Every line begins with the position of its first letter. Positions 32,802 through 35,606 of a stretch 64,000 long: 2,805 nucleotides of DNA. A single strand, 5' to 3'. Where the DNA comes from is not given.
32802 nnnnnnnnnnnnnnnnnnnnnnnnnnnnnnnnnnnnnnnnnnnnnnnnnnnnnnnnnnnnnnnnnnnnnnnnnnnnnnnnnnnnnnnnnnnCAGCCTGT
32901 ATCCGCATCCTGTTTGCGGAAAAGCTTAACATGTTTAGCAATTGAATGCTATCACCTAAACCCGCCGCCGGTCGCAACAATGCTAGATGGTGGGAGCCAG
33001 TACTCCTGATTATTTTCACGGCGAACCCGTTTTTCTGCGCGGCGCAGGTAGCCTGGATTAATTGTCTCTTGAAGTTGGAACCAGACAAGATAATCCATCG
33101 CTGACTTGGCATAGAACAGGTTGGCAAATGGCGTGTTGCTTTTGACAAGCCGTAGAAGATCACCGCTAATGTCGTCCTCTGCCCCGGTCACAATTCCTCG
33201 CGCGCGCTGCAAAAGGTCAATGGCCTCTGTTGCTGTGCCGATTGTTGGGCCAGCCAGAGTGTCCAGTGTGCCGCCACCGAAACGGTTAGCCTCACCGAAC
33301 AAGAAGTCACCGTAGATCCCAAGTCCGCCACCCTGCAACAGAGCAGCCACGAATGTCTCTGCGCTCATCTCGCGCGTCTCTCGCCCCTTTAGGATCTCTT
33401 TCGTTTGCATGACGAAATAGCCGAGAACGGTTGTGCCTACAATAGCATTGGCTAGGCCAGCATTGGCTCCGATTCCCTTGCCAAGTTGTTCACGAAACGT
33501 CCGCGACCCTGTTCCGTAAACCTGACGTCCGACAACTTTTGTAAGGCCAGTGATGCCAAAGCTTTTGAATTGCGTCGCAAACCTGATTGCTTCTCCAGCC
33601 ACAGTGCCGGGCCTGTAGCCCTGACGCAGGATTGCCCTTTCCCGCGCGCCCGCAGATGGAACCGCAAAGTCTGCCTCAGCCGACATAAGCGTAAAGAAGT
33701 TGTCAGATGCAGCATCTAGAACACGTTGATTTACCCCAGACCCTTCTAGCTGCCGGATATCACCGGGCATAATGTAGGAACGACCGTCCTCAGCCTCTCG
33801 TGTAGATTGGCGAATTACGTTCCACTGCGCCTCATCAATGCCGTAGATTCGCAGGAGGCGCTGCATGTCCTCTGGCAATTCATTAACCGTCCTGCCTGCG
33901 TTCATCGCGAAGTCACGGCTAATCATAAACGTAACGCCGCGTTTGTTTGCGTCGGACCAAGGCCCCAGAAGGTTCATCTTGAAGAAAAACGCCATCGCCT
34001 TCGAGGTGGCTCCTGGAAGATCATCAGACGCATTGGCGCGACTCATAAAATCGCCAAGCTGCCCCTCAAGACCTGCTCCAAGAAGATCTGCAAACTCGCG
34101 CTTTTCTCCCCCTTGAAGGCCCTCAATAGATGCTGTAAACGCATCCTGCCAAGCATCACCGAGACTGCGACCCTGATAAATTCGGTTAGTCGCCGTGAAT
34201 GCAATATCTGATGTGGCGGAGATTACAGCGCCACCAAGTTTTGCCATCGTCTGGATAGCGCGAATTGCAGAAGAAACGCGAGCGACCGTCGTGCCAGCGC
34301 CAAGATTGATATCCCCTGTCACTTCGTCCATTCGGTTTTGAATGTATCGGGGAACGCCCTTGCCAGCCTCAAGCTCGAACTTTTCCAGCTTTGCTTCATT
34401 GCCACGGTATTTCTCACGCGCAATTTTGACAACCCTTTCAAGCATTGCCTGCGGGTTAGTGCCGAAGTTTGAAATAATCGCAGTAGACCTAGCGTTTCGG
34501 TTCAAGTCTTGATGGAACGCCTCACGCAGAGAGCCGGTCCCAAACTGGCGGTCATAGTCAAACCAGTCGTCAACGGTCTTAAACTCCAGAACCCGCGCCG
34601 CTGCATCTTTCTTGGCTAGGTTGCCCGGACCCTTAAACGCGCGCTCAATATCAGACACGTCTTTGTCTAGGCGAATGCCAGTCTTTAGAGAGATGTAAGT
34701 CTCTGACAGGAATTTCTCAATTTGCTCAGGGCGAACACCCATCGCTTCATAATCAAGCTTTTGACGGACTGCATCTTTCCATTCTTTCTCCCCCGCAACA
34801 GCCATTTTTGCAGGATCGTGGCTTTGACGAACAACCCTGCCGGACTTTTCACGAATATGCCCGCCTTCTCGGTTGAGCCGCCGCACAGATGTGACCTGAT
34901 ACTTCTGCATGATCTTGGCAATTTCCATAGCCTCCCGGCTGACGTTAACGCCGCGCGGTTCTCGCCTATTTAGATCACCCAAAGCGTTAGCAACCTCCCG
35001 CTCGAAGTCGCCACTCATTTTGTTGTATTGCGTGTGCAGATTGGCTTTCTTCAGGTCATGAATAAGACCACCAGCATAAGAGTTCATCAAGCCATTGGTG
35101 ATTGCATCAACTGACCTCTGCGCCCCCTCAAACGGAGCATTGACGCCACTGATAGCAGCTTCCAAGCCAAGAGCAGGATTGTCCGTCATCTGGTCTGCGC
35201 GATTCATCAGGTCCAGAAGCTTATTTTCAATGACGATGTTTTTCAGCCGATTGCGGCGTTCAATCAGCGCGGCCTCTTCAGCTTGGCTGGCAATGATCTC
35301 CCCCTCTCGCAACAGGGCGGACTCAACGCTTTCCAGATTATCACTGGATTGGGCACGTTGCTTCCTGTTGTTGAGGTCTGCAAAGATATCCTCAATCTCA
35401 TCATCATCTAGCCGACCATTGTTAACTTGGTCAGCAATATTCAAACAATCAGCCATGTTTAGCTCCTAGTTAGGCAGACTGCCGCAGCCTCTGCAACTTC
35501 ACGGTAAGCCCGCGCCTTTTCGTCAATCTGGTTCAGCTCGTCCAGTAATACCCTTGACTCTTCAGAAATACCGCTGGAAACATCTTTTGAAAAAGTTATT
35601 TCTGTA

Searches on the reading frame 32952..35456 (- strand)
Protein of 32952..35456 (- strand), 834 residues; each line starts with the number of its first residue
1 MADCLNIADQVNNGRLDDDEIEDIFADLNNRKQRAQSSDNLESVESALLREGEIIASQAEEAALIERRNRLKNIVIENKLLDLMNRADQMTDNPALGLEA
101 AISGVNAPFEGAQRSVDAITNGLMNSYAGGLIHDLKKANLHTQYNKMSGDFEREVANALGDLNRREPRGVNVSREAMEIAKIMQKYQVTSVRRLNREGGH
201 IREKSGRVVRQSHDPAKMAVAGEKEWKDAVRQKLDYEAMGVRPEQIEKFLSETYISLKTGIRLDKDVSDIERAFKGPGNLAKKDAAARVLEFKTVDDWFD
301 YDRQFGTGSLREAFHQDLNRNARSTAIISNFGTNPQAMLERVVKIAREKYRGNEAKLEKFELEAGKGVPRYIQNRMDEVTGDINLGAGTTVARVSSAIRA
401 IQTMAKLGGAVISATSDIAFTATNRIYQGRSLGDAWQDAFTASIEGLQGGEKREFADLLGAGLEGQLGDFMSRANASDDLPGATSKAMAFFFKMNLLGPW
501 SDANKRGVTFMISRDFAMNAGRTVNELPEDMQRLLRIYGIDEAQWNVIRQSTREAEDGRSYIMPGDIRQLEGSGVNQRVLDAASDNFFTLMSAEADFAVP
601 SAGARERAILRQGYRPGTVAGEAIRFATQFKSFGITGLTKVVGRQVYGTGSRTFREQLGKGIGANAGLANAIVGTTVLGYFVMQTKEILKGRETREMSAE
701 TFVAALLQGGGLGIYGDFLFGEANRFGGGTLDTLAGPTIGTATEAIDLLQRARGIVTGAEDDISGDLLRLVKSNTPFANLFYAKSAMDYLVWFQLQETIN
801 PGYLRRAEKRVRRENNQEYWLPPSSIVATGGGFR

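Call 107: search_protein_families(library=phrogs, proteins=[window:32952-35456:-], max_evalue=0.001)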
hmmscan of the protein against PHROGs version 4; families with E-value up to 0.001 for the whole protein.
window:32952-35456:- (834 aa): 3 families
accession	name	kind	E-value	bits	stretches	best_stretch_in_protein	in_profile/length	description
phrog_684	-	head and packaging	9.9e-160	534.7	1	14-825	14-827/840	virion structural protein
phrog_26678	-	unknown function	1.5e-46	160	1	522-821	11-308/324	-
phrog_23925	-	unknown function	3.5e-15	56.8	1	4-464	5-460/471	-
